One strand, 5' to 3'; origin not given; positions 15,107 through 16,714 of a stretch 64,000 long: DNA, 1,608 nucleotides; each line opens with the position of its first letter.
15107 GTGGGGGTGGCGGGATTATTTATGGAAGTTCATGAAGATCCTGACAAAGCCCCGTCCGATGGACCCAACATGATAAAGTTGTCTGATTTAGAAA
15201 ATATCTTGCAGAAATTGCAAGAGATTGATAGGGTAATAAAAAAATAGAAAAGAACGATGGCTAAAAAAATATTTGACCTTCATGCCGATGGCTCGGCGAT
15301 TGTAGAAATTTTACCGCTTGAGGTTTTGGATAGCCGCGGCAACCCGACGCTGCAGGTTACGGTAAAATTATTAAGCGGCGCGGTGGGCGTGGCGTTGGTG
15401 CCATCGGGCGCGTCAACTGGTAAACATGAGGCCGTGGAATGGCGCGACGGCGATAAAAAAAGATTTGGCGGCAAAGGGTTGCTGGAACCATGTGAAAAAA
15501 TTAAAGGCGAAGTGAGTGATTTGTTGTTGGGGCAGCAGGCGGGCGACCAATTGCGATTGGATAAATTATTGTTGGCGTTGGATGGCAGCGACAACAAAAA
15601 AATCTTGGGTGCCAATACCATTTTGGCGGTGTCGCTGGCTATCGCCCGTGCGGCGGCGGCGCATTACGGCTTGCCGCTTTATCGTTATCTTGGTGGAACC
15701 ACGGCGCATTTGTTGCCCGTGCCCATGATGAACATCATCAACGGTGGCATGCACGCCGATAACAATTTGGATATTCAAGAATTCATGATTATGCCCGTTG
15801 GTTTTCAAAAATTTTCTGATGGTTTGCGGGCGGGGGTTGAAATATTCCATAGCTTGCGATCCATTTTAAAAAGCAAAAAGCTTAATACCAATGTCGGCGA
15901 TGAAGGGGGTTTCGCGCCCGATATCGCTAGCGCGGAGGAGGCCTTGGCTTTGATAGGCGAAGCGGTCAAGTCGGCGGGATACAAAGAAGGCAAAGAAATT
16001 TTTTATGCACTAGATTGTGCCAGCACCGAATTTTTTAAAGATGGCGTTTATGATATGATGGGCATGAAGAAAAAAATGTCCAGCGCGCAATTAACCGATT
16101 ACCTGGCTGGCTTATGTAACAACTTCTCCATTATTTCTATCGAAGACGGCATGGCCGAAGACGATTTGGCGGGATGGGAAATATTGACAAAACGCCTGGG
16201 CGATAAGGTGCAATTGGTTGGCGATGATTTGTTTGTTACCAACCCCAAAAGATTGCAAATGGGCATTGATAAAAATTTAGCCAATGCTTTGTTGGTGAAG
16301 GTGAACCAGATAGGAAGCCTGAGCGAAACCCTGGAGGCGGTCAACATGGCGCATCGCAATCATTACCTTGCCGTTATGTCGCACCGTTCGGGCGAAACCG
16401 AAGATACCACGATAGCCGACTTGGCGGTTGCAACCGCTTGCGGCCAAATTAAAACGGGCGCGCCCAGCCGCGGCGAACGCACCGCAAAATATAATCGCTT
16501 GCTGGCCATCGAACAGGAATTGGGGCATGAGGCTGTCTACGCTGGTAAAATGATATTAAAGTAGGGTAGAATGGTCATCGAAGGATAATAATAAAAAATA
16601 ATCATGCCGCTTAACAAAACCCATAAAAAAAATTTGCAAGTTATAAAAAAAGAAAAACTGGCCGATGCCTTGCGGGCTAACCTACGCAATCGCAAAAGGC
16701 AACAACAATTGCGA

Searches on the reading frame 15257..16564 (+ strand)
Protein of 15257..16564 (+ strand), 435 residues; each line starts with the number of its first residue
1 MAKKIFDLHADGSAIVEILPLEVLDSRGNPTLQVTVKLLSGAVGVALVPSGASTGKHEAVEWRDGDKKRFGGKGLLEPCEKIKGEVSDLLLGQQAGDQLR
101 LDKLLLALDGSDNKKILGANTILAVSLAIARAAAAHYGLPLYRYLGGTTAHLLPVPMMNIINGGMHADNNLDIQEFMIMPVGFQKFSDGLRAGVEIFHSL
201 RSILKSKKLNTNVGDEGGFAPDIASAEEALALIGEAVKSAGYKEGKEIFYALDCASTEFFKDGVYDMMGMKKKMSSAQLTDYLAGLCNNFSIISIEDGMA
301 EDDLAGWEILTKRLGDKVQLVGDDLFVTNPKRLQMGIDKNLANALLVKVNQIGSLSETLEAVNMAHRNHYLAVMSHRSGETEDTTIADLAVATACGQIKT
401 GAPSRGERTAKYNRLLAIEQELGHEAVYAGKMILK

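Call 24: search_protein_families(library=ncbifam, proteins=[window:15257-16564:+], max_evalue=1e-8)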
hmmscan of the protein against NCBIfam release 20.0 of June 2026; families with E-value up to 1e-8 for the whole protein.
window:15257-16564:+ (435 aa): 2 families
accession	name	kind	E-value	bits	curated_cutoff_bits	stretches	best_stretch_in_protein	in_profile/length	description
TIGR01060.2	eno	equivalog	8e-188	624.4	300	1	15-432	1-420/425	phosphopyruvate hydratase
NF006223.0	PRK08350.1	equivalog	1.4e-21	77.1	624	1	89-164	63-138/341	hypothetical protein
